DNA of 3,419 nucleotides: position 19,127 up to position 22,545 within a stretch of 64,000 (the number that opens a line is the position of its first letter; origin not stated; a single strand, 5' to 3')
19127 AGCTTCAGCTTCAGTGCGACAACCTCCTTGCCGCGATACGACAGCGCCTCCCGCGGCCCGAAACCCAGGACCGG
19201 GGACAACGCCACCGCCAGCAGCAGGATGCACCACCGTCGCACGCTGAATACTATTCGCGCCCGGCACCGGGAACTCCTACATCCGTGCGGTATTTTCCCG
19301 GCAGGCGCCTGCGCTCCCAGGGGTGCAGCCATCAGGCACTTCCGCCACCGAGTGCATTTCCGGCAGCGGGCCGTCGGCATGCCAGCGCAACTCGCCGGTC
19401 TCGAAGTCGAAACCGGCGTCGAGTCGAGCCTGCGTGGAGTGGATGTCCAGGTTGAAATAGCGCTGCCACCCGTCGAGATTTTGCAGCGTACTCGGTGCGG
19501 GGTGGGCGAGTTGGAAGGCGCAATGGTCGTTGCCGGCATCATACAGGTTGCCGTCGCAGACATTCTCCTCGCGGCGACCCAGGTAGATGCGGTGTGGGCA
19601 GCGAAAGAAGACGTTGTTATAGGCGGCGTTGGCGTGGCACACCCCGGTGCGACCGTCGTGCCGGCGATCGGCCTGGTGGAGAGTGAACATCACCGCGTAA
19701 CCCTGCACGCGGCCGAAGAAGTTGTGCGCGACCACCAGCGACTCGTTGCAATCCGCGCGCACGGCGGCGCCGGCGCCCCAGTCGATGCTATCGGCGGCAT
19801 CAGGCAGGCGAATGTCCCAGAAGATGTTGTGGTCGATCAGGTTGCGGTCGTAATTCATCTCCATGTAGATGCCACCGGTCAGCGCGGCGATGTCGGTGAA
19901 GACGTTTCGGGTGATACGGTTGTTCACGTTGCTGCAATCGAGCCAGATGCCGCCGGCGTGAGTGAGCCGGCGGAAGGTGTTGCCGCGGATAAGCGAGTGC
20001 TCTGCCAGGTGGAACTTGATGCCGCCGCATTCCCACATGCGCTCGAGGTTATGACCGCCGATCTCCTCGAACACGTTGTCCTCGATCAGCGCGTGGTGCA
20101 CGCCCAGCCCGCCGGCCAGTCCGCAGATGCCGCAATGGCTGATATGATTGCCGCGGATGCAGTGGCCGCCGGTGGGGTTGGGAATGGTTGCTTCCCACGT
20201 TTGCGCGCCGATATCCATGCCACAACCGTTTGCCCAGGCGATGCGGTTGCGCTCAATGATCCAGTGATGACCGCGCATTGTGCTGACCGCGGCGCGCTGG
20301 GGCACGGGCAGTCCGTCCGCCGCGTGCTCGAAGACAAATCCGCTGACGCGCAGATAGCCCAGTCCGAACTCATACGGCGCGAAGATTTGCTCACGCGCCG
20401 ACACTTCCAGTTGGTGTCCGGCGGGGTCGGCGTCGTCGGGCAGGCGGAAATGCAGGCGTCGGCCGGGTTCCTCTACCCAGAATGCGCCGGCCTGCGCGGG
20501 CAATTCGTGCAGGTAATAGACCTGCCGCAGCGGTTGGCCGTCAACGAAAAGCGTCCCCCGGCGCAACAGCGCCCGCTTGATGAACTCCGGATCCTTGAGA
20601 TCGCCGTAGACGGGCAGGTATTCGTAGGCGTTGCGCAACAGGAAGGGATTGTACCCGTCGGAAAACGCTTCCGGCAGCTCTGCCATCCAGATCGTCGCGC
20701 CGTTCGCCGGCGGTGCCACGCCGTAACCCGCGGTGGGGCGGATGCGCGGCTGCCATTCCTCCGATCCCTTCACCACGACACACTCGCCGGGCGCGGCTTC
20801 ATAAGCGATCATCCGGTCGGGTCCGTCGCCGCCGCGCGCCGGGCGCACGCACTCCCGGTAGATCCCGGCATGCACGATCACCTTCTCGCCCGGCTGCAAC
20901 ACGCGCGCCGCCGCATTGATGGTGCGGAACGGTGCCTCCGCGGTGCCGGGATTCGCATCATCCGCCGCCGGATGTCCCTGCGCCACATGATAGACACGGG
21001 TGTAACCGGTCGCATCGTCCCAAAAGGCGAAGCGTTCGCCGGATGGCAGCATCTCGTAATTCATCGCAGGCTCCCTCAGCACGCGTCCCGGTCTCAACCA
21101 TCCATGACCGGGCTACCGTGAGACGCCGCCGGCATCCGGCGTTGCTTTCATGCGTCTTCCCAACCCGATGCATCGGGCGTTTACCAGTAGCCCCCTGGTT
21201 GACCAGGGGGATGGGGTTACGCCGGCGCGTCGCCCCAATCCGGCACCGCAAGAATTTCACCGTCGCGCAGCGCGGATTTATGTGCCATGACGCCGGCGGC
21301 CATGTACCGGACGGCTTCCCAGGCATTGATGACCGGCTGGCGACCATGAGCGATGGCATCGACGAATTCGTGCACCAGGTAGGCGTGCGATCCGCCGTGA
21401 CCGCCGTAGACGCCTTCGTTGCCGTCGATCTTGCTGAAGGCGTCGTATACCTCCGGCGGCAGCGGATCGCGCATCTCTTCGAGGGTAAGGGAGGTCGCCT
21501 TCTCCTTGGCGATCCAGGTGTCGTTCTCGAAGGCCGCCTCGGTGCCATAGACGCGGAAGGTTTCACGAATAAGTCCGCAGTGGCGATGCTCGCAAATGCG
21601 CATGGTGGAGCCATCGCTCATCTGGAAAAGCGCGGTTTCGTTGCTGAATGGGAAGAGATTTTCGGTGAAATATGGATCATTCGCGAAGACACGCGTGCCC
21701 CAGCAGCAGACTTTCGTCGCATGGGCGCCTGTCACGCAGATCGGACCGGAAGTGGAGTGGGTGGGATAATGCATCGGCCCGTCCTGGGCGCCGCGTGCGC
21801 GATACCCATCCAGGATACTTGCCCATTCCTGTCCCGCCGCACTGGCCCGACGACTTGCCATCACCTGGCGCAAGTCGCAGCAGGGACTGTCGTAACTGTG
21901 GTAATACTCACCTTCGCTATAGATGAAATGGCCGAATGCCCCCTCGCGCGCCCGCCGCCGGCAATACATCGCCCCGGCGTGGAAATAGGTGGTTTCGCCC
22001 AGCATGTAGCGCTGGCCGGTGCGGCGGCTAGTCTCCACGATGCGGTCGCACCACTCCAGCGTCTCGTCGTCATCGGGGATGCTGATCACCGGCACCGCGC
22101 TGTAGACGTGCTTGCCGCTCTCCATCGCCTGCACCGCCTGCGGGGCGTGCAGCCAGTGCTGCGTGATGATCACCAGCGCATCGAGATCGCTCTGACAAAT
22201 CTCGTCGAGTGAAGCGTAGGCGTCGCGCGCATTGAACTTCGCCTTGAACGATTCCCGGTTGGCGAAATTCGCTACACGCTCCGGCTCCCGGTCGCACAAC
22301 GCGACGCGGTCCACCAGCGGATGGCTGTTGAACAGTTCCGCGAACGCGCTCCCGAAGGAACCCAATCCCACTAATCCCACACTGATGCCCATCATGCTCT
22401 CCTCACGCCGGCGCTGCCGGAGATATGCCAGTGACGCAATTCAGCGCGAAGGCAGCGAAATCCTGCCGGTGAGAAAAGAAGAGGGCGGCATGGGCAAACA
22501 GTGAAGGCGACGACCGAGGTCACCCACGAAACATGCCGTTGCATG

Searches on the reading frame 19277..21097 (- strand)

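Call 73: search_protein_families(library=pfam, proteins=[window:19277-21097:-], max_evalue=0.01)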
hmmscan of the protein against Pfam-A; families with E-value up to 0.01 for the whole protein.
window:19277-21097:- (606 aa): 3 families
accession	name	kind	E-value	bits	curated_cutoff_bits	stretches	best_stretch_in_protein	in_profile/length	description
PF13229.12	Beta_helix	-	3.7e-10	40.1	25.9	1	271-426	26-158/158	Right handed beta helix region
PF05048.19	NosD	-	9.5e-07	28.9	23.6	1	313-426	72-169/212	Periplasmic copper-binding protein (NosD)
PF07602.17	DUF1565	-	0.00026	20.9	20.3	1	46-82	4-40/257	Protein of unknown function (DUF1565)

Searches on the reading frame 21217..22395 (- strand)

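Call 27: search_protein_families(library=pfam, proteins=[window:21217-22395:-])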
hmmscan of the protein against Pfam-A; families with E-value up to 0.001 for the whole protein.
window:21217-22395:- (392 aa): 2 families
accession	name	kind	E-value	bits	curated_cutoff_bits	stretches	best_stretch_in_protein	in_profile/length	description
PF01408.29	GFO_IDH_MocA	-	6.4e-14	53.1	24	1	4-133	1-119/120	Oxidoreductase family, NAD-binding Rossmann fold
PF03435.24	Sacchrp_dh_NADP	-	1.5e-05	25.7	25.1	1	6-99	1-97/129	Saccharopine dehydrogenase NADP binding domain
